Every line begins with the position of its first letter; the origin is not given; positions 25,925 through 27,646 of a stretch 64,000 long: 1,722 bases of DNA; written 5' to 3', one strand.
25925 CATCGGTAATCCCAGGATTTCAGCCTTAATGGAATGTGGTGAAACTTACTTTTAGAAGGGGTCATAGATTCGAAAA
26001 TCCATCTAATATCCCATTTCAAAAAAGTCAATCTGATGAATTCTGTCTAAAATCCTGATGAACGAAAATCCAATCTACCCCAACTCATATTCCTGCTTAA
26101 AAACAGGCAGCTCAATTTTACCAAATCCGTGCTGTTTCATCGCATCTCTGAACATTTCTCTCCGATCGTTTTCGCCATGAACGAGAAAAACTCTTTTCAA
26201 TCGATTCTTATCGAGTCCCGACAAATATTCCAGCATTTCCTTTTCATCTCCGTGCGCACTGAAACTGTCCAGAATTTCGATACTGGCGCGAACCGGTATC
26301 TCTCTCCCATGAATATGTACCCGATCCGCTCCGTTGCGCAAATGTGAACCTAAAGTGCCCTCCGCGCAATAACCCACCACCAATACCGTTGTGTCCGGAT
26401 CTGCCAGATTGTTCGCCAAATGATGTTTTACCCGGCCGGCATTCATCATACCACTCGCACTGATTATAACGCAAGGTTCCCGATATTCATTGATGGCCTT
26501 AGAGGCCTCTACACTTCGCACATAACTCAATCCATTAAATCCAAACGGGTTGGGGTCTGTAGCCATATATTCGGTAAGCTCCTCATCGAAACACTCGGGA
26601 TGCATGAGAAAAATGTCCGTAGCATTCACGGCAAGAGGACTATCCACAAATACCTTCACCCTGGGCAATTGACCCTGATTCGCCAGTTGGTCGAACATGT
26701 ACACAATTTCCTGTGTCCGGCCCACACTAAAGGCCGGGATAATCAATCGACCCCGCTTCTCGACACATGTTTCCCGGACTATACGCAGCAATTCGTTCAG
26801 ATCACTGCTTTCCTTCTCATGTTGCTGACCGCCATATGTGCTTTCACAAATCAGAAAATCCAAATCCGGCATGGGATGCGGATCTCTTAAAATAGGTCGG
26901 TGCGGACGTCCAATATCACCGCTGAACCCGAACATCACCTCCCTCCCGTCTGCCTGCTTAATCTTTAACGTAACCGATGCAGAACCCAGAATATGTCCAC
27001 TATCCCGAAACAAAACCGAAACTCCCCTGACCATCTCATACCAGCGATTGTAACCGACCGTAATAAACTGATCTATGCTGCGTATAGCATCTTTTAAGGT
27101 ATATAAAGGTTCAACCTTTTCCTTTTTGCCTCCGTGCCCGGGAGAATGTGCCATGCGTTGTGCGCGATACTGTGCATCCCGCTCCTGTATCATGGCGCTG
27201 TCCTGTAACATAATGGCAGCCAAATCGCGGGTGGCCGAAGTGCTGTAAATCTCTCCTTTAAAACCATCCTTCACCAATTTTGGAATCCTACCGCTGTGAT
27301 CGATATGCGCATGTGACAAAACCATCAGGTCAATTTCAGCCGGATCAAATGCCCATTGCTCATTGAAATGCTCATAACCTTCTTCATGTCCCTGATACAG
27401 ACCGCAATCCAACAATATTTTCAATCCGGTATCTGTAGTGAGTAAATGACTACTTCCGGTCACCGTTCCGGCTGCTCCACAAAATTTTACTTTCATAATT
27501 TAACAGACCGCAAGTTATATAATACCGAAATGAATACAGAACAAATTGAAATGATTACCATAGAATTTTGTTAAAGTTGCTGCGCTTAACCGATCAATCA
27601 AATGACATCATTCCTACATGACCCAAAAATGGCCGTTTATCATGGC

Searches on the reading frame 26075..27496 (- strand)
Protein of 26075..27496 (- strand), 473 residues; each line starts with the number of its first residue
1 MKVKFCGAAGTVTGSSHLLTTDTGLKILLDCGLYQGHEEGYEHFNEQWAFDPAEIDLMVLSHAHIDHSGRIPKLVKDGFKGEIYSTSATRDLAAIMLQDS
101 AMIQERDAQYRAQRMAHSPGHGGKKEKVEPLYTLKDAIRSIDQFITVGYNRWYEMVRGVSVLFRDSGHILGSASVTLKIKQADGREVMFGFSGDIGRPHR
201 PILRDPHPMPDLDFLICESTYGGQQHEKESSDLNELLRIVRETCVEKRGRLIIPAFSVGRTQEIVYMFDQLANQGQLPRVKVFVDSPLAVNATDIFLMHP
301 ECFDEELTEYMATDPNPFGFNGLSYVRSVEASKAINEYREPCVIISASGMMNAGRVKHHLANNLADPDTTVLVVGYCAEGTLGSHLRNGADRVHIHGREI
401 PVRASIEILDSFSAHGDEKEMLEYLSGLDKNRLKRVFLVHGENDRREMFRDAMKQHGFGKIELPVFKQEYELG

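Call 54: search_protein_families(library=pfam, proteins=[window:26075-27496:-])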
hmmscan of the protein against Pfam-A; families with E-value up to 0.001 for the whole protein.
window:26075-27496:- (473 aa): 5 families
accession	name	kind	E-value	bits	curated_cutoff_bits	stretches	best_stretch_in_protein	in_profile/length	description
PF10996.14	Beta-Casp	-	3.5e-41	140.9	27.7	1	261-386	1-120/120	Beta-Casp domain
PF07521.17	RMMBL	-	3.2e-11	43.5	21.6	1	399-457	1-57/63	Zn-dependent metallo-hydrolase RNA specificity domain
PF16661.11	Lactamase_B_6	-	3.5e-10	40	27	1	18-175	1-147/193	Metallo-beta-lactamase superfamily domain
PF00753.33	Lactamase_B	-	6.6e-09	36.4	22.7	1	12-185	4-143/196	Metallo-beta-lactamase superfamily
PF12706.13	Lactamase_B_2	-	0.00031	20.9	27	1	27-94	3-71/200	Beta-lactamase superfamily domain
